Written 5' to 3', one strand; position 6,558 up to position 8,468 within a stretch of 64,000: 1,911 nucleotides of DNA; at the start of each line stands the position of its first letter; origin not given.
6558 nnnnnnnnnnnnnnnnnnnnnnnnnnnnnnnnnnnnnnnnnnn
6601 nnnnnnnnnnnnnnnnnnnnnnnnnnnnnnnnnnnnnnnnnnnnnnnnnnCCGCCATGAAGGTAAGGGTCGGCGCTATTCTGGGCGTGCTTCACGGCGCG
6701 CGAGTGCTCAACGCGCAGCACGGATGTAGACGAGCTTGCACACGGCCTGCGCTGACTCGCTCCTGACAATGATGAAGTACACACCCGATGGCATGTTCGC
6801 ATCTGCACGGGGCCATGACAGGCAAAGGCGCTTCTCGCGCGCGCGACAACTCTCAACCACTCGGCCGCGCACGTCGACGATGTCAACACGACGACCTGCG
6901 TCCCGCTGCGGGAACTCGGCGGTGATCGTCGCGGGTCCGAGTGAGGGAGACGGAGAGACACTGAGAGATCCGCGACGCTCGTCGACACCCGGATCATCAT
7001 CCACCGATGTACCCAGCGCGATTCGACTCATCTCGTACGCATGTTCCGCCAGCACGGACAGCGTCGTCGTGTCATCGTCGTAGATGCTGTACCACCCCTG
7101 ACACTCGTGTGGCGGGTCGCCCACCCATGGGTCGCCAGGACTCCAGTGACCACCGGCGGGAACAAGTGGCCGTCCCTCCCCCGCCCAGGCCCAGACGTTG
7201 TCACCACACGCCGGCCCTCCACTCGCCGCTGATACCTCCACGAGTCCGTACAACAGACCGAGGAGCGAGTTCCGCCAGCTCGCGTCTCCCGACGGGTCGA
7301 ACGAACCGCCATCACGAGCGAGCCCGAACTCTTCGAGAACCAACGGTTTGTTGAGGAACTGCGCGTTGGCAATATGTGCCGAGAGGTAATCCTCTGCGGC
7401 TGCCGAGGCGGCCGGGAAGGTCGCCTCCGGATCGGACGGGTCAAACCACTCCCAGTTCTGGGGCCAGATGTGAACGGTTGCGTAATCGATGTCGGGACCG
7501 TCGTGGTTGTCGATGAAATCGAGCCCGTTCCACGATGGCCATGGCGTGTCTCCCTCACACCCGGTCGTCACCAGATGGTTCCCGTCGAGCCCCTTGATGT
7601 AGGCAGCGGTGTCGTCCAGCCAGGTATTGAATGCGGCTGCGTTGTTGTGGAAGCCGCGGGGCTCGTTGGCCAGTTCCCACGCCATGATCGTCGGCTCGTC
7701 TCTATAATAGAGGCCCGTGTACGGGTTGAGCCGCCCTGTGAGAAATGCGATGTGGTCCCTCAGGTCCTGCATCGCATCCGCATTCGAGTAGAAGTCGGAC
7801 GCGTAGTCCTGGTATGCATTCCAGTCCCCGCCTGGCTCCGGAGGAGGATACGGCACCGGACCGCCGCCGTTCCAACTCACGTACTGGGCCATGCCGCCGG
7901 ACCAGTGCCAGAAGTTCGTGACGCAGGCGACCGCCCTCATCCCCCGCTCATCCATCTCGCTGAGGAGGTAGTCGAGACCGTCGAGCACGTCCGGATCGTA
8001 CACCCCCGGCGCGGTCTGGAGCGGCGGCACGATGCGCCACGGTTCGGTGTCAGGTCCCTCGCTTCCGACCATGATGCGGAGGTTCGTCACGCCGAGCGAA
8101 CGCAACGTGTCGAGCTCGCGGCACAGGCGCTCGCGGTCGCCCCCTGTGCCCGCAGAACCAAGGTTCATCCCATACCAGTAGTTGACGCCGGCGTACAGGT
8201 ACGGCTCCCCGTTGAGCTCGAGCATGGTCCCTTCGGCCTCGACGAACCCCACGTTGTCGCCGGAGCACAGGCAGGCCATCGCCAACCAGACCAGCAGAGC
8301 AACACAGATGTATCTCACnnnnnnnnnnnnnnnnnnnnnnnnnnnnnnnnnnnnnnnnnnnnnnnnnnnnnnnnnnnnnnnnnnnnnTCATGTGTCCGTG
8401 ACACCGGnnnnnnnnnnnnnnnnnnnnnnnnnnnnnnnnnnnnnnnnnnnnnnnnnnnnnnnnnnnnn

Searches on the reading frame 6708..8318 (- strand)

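Call 12: search_protein_families(library=pfam, proteins=[window:6708-8318:-])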
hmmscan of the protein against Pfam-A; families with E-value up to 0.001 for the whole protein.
window:6708-8318:- (536 aa): 1 family
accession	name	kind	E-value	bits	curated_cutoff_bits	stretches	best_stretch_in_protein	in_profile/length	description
PF00150.24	Cellulase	-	7.6e-05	22.8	23.5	1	177-338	89-243/272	Cellulase (glycosyl hydrolase family 5)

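Call 55: search_protein_families(library=ncbifam, proteins=[window:6708-8318:-], max_evalue=0.01)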
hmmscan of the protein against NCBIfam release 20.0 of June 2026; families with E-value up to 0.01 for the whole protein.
window:6708-8318:- (536 aa): 0 families
